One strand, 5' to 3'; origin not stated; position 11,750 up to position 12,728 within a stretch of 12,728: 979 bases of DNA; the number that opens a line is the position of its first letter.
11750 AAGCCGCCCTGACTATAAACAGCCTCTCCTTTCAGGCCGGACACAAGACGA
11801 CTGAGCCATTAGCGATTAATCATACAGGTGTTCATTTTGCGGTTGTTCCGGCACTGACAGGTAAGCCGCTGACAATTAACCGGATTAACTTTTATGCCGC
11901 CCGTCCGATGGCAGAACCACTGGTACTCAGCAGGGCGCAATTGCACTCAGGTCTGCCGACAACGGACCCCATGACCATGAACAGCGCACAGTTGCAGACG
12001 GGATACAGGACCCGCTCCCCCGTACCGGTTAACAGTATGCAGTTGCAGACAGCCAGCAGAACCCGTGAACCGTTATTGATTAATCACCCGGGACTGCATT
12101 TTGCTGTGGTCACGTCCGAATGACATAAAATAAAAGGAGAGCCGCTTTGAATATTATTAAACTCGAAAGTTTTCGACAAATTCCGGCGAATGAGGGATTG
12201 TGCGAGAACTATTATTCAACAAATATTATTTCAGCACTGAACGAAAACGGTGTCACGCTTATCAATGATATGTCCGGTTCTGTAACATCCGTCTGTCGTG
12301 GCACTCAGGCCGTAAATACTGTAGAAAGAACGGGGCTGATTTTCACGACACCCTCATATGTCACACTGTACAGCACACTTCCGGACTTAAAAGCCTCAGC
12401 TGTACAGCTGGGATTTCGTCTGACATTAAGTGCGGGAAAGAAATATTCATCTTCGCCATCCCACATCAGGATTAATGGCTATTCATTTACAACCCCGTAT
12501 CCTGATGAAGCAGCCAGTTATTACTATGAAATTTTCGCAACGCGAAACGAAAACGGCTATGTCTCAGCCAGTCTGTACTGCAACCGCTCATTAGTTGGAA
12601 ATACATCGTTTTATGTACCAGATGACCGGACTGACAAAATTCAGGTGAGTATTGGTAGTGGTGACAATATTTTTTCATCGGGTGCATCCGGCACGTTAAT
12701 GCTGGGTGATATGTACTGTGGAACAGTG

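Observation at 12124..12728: Low-GC, Cys-containing ORF with TTG start at the fibre position of the tail operon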

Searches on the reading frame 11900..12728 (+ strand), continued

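Call 36: find_encoding_contigs(protein=P0022, flank=6000, max_places=3)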
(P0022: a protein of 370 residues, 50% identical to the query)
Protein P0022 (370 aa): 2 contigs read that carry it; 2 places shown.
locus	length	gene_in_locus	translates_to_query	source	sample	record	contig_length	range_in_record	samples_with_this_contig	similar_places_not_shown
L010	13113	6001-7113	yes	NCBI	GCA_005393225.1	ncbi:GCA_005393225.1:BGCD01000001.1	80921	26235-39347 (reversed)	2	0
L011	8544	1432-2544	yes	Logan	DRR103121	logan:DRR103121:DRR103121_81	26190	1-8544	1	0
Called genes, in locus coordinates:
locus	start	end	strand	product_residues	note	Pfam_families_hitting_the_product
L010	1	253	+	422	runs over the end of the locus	PF07157:DNA_circ_N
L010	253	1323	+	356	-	PF21683:GpP-like_1st, PF05954:Phage_GPD, PF22255:Gp44-like_2nd, PF21929:GpP_4th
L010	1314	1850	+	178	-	PF06890:Phage_Mu_Gp45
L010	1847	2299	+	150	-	PF07409:GP46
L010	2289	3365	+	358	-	PF04865:Baseplate_J, PF26078:Baseplate_J_M, PF26079:Baseplate_J_C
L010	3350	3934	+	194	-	PF10076:Phage_Mu_Gp48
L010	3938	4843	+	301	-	-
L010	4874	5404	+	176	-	PF02413:Caudo_TAP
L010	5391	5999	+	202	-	PF08400:phage_tail_N, PF13620:CarboxypepD_reg (weak)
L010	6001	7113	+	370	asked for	-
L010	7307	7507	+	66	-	PF10122:Zn_ribbon_Com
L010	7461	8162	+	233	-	PF25680:Mom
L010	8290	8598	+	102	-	PF03692:CxxCxxCC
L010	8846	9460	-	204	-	PF07274:DUF1440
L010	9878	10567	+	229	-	PF00111:Fer2, PF13085:Fer2_3 (weak), PF01799:Fer2_2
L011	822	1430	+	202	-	PF08400:phage_tail_N, PF13620:CarboxypepD_reg (weak)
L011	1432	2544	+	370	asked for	-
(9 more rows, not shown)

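Call 41: find_related_loci(query=A1, collection=genome_contigs, flank=6000)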
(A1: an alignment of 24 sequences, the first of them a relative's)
Query A1 (352 aa) in genome_contigs; peptide patterns used: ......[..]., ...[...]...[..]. (x = any residue, [..] = any of these).
57 stretches matched a pattern; 1 encode a relative of the query (tblastn E <= 1e-3); 1 distinct loci.
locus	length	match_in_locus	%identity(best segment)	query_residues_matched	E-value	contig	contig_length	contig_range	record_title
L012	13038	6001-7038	88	1-346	0e+0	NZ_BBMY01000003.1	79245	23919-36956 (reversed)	Escherichia albertii NBRC 107761 = DSM 17582 strain NBRC 107761, whole genome shotgun sequence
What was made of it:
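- Tried and rejected: The species-representative genome scan found a single locus, in E. albertii (call 41).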

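Call 42: find_related_loci(query=A1, collection=viral_contigs, flank=6000)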
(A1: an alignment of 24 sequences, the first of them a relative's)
Query A1 (352 aa) in viral_contigs; peptide patterns used: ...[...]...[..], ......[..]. (x = any residue, [..] = any of these).
53 stretches matched a pattern; 28 encode a relative of the query (tblastn E <= 1e-3); 27 distinct loci.
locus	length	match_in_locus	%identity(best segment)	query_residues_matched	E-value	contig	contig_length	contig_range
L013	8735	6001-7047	98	1-349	0e+0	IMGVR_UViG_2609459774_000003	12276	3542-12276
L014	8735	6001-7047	97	1-349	0e+0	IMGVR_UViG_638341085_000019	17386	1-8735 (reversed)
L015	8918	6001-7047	97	1-349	0e+0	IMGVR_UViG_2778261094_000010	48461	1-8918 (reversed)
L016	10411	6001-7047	97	1-349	0e+0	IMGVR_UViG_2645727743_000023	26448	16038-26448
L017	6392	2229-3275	97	1-349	0e+0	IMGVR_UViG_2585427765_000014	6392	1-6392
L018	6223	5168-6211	97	1-348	0e+0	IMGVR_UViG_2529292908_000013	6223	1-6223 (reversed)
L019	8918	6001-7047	96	1-349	0e+0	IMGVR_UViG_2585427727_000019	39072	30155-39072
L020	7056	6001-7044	96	1-348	0e+0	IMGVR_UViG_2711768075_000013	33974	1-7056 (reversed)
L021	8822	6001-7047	96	1-349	0e+0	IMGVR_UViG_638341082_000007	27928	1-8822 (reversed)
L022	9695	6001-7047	97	1-349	0e+0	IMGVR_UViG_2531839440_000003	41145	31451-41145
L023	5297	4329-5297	96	1-323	0e+0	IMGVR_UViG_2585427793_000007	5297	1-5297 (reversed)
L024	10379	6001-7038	88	1-346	0e+0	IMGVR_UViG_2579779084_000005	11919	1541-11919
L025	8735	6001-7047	97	1-349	0e+0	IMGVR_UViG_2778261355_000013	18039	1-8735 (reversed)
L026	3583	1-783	97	92-352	4e-175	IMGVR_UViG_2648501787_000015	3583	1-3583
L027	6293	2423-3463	71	1-352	2e-158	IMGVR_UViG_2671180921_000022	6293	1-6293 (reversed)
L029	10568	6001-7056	62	1-352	3e-136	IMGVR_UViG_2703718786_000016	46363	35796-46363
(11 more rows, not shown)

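Call 43: fold_search(model_id=the predicted structure, library=viral)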
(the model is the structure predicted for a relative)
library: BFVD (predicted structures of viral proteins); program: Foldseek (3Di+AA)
matches with E <= 10: 1591; with E <= 0.001: 126
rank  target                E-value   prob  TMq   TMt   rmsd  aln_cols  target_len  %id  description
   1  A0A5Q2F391            4.7e-14  1.00  0.62  0.68   5.5       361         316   13  Uncharacterized protein [Serratia phage JS26]
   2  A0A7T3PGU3            6.1e-14  1.00  0.65  0.65   5.2       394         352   14  Virion structural protein [Achromobacter phage vB_AchrS_AchV4]
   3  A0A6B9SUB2            2.2e-13  1.00  0.56  0.59   6.9       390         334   13  (no name in the UniProt tables at hand)
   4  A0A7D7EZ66            2.3e-13  1.00  0.69  0.70   4.6       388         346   14  (no name in the UniProt tables at hand)
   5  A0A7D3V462            2.3e-13  1.00  0.65  0.66   5.9       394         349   14  (no name in the UniProt tables at hand)
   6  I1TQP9                5.2e-13  1.00  0.60  0.59   6.4       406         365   13  (no name in the UniProt tables at hand)
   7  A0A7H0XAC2            1.1e-12  1.00  0.63  0.60   5.9       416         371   16  (no name in the UniProt tables at hand)
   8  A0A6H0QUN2            7.3e-12  1.00  0.65  0.68   5.3       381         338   15  (no name in the UniProt tables at hand)
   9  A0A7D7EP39            1.1e-11  1.00  0.59  0.58   6.7       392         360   13  (no name in the UniProt tables at hand)
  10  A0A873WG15            2.4e-11  1.00  0.56  0.62   5.9       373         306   13  Uncharacterized protein [Providencia phage Kokobel1]
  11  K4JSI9                3.7e-11  1.00  0.61  0.60   7.0       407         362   10  (no name in the UniProt tables at hand)
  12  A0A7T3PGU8            4.3e-11  1.00  0.32  0.30  13.0       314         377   16  Uncharacterized protein [Achromobacter phage vB_AchrS_AchV4]
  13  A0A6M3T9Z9            6.6e-11  1.00  0.54  0.38  12.1       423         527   12  Uncharacterized protein [Sphingomonas phage Kharn]
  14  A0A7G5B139            1.6e-10  1.00  0.55  0.50   6.7       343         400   15  Uncharacterized protein [Providencia phage vB_PreS-Stilesk]
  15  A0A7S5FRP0            1.6e-10  1.00  0.51  0.55   7.6       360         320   12  (no name in the UniProt tables at hand)
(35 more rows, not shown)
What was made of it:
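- Closest known: Virion proteins of Casjensviridae siphophages. Same: The predicted models match over the full length (TM 0.6-0.7; call 43).
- Foldseek against viral models gives full-length matches (TM 0.6-0.7) to siphophage proteins (call 43).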

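Call 78: fold_search(model_id=the predicted structure, library=pdb)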
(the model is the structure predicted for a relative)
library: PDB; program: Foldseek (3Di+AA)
matches with E <= 10: 1493; with E <= 0.001: 78
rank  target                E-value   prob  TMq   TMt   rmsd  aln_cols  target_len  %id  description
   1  8q29_A                9.7e-06  1.00  0.28  0.39   9.1       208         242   11  TtX122A - A domain of unknown function from the Teredinibacter turnerae protein TERTU_3803 (released 2024-03-13)
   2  8q28_B                1.3e-05  1.00  0.28  0.39   9.7       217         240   12  Se-Met labelled TtX122A - A domain of unknown function from the Teredinibacter turnerae protein TERTU_3803 (released 2024-03-13)
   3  8q28_A                1.4e-05  1.00  0.28  0.39   9.1       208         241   12  Se-Met labelled TtX122A - A domain of unknown function from the Teredinibacter turnerae protein TERTU_3803 (released 2024-03-13)
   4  8q2a_A                1.9e-05  1.00  0.26  0.37   8.1       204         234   12  TtX122B - A domain of unknown function from the Teredinibacter turnerae protein TERTU_2913 (released 2024-03-13)
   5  9vbx_A                2.7e-05  1.00  0.20  0.26  10.6       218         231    8  Lectin FRIL from Lablab purpureus complexed to Lewis X tetrasaccharide (released 2026-03-18)
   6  8a1a_A                5.1e-05  0.92  0.21  0.07  18.8       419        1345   12  Structure of a leucinostatin derivative determined by host lattice display : L1F11V1 construct (released 2022-12-07)
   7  6sh9_B                6.7e-05  0.92  0.22  0.07  19.8       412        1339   11  EngBF DARPin Fusion 4b D12 (released 2019-11-06)
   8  2zxq                  6.7e-05  0.91  0.21  0.08  18.8       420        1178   12  Crystal structure of endo-alpha-N-acetylgalactosaminidase from Bifidobacterium longum (EngBF) (released 2009-06-16)
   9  9c4i_A                1.2e-04  0.99  0.19  0.24  10.5       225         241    8  Centrolobium microchaete seed lectin (CML) complexed with Man1-3Man-OMe (released 2024-06-26)
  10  5kxd_A                1.2e-04  1.00  0.21  0.27  10.3       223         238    7  Wisteria floribunda lectin in complex with GalNAc(beta1-4)GlcNAc (LacdiNAc) at pH 6.5 (released 2016-09-14)
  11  6qfk_A                1.3e-04  0.89  0.21  0.07  18.9       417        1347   11  EngBF DARPin Fusion 4b G10 (released 2019-11-06)
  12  4d69_G                1.4e-04  1.00  0.21  0.29   9.0       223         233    9  SOYBEAN AGGLUTININ FROM GLYCINE MAX IN COMPLEX WITH THE ANTIGEN Tn (released 2014-11-19)
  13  3a7q_A                1.4e-04  0.92  0.19  0.11  20.3       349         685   10  Structural basis for specific recognition of reelin by its receptors (released 2010-03-23)
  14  8a19_A                1.5e-04  0.89  0.21  0.07  18.8       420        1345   11  Structure of a leucinostatin derivative determined by host lattice display : L1E4V1 construct (released 2022-12-07)
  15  7lyu_A                1.6e-04  0.82  0.19  0.18  21.2       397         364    9  Reelin repeat 8 (released 2022-06-15)
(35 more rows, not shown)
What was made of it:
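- On ConA-like lectin/glucanase fold superfamily: Foldseek gives legume lectins at probability 0.98-1.0 (call 78).
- Foldseek against PDB returns legume lectins (call 78).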

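Call 81: search_protein_families(library=pfam, proteins=[L029:4788-5975:+, L012:5119-5973:+], max_evalue=0.01)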
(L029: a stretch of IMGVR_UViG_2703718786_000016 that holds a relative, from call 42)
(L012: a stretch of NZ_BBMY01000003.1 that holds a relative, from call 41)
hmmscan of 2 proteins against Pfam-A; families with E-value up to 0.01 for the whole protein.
L029:4788-5975:+ (396 aa): 3 families
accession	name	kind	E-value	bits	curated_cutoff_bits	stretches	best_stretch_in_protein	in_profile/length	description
PF10076.14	Phage_Mu_Gp48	-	1.5e-20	74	37.4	1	19-189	2-148/150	Bacteriophage Mu-like, Gp48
PF19077.6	Big_13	-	0.0015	19.4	27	1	222-270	37-83/102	Bacterial Ig-like domain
PF13620.12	CarboxypepD_reg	-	0.0025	18.6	32.3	1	209-271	2-57/82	Carboxypeptidase regulatory-like domain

L012:5119-5973:+ (285 aa): 1 family
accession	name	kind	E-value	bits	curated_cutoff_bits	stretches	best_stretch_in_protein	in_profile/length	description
PF12571.13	Phage_tail_fib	-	4.7e-09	36.8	23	1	3-138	7-142/150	Phage tail-collar fibre protein, N-terminal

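Call 93: search_protein_families(library=padloc, proteins=[L001:12248-13294:+], max_evalue=0.1)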
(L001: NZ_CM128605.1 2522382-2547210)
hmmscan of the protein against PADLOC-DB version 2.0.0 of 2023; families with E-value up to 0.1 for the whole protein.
L001:12248-13294:+ (349 aa): 0 families

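Call 95: search_protein_families(library=phrogs, proteins=[L007:5039-5980:+, L008:4945-5976:+, L029:4788-5975:+, L020:3635-4588:+, L012:5119-5973:+], max_evalue=0.01)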
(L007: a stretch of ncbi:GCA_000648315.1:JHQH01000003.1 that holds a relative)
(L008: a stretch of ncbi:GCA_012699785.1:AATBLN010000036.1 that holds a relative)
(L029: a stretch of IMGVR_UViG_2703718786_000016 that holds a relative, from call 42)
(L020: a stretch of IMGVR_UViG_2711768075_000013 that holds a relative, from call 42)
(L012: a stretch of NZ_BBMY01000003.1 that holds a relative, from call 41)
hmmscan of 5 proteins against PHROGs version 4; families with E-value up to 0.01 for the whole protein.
L007:5039-5980:+ (314 aa): 25 families
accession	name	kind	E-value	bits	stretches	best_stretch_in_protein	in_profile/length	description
phrog_2636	-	tail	5.6e-87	294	2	1-160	1-160/568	tail fiber protein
phrog_17582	-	tail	4.3e-74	250.4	2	1-157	1-157/296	tail fiber protein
phrog_4128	-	tail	2.6e-65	222.6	1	1-159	1-161/603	tail fiber protein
phrog_8713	-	tail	4.1e-45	155.7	2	1-153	1-153/509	tail fiber protein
phrog_3279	-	tail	1.7e-35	124.3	1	1-157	1-157/396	tail fiber protein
phrog_1419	-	tail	5.3e-33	115.2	1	1-158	1-158/793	tail protein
phrog_366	-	tail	1e-29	105.3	1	1-157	1-157/474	tail fiber protein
phrog_295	-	tail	3.8e-25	89.8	1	1-167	1-163/794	tail fiber protein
phrog_11437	-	unknown function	1.7e-18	67.6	1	1-66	1-66/72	-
phrog_6578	-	tail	3e-18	66.1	1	33-155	1-121/1210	tail fiber protein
phrog_23469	-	unknown function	4.2e-18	66.1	1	3-141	2-147/673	-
phrog_7032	-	tail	4.9e-17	62.3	1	110-207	189-288/866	tail fiber protein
phrog_454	-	tail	8.1e-12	45.1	1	125-214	241-330/1376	tail fiber protein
phrog_2631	-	tail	2.7e-10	40.5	1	125-208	304-384/644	tail fiber protein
phrog_4209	-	tail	5.2e-08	33.3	1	157-216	97-157/406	tail fiber protein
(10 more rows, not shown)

L008:4945-5976:+ (344 aa): 45 families (the best 25 are shown)
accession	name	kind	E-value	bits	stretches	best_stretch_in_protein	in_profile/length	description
phrog_8713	-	tail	1.3e-96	325.6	3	1-125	1-125/509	tail fiber protein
phrog_4128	-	tail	1.6e-73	249.8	1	1-212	1-211/603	tail fiber protein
phrog_295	-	tail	3.6e-69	235.5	3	1-135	1-135/794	tail fiber protein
phrog_2636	-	tail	1.8e-65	223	3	1-124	1-124/568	tail fiber protein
phrog_3279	-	tail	3.8e-64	218.7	1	1-131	1-131/396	tail fiber protein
phrog_17582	-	tail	2.6e-59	201.8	3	1-123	1-123/296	tail fiber protein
phrog_1419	-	tail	7.7e-57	194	1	1-152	1-154/793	tail protein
phrog_454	-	tail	1.3e-53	183.5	3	173-268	230-325/1376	tail fiber protein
phrog_7032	-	tail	1e-50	173.7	1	119-271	141-293/866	tail fiber protein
phrog_366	-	tail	2.8e-49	169.8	1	1-132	1-132/474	tail fiber protein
phrog_11437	-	unknown function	2.1e-40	137.8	1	1-72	1-71/72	-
phrog_381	-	tail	5.9e-36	125.8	1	142-254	167-257/566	tail fiber protein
phrog_988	-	tail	1.2e-35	125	1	145-240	168-266/574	tail protein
phrog_6202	-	tail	9e-35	121.9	1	143-276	165-283/636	tail fiber protein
phrog_2631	-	tail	4.6e-32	112.4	1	146-270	271-387/644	tail fiber protein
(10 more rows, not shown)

L029:4788-5975:+ (396 aa): 4 families
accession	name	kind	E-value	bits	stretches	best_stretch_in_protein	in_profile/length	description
phrog_203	-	tail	7e-46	157.2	1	8-198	4-207/224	baseplate wedge subunit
phrog_11264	-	unknown function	1.9e-21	77.1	1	8-89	1-82/86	-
phrog_11744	-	unknown function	1e-08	36.4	1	96-158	3-66/115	-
phrog_4920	-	unknown function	0.00094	19.6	1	22-132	38-150/253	-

L020:3635-4588:+ (318 aa): 4 families
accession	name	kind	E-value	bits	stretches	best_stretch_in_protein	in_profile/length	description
phrog_203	-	tail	2.9e-68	230.4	1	2-193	11-206/224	baseplate wedge subunit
phrog_521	-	tail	4.9e-10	39.6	1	19-110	40-133/534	tail protein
phrog_11744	-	unknown function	1.6e-08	35.8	1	77-188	4-113/115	-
phrog_1160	-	tail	0.005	16.6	0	38-94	51-110/528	baseplate protein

L012:5119-5973:+ (285 aa): 18 families
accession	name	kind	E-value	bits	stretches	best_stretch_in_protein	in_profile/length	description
phrog_33169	-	unknown function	6.3e-80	270.5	1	1-143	1-143/842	-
phrog_13714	-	tail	3.9e-53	181.8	1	1-144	1-155/631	tail fiber protein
phrog_13388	-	tail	2.6e-17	63.5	1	1-142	2-155/775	tail collar fiber protein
phrog_8239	-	tail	1.6e-15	58.1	1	1-142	2-155/642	tail fiber protein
phrog_8713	-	tail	1.1e-14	55.3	1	139-183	388-432/509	tail fiber protein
phrog_7032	-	tail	2.9e-10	39.9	1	139-183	244-288/866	tail fiber protein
phrog_7489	-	tail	1.8e-09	37.9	1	1-145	1-155/775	tail fiber protein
phrog_2636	-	tail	7.3e-07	29.5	1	139-190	229-260/568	tail fiber protein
phrog_2631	-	tail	1.5e-06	28.1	1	138-182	337-382/644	tail fiber protein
phrog_6043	-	unknown function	3.1e-06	26.7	1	1-142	1-154/814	-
phrog_454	-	tail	1.6e-05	24.2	1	144-181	284-321/1376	tail fiber protein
phrog_4209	-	tail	3.6e-05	23.9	1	140-179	104-143/406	tail fiber protein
phrog_24573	-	unknown function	6.8e-05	22.2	1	1-141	1-153/780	-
phrog_17582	-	tail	0.0002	21.6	1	139-166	269-296/296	tail fiber protein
phrog_4398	-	tail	0.00022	20.7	1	57-142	63-150/613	tail fiber protein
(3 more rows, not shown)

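Call 96: find_encoding_contigs(protein=P0030, flank=5000, max_places=2)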
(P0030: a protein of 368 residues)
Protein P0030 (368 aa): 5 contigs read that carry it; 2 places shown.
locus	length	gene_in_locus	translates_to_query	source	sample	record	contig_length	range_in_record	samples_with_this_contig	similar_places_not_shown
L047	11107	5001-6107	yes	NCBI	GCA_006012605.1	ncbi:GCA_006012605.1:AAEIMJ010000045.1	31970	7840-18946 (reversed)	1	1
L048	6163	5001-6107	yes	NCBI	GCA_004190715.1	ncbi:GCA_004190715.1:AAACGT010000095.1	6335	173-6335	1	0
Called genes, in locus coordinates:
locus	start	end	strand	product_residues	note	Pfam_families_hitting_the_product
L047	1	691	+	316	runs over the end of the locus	PF01555:N6_N4_Mtase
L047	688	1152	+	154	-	PF03245:Phage_lysis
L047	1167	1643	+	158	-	PF06891:P2_Phage_GpR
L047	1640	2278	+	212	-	PF05069:Phage_tail_S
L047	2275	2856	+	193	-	PF04717:Phage_base_V, PF18715:Phage_spike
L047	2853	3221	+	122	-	PF04965:GPW_gp25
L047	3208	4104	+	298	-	PF26776:Baseplate_J_N, PF26078:Baseplate_J_M, PF26079:Baseplate_J_C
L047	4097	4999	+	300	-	PF09684:Tail_P2_I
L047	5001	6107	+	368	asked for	-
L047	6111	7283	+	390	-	PF12571:Phage_tail_fib, PF03406:Phage_fiber_2, PF21882:Gp53-like_C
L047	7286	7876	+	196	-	PF02413:Caudo_TAP, PF14301:DUF4376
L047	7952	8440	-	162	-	PF06995:Phage_P2_GpU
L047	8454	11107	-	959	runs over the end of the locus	PF10145:PhageMin_Tail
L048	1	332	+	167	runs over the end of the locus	PF01555:N6_N4_Mtase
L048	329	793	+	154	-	PF03245:Phage_lysis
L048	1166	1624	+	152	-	PF06891:P2_Phage_GpR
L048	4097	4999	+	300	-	PF09684:Tail_P2_I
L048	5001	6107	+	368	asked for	-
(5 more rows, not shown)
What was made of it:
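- On BW3-to-tail-fibre-network connectors (T4 gp8 / A511 gp105): In P2-like L047 the order is J-I-homologue-H (call 96).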

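Call 97: find_encoding_contigs(protein=P0032, flank=5000, max_places=2)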
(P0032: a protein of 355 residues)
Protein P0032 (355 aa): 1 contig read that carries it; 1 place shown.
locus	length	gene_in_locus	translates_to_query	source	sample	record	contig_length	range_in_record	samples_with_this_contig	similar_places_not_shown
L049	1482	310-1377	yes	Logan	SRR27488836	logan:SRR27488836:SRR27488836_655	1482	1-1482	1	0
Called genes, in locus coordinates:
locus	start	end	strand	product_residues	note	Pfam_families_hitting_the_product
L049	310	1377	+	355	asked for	-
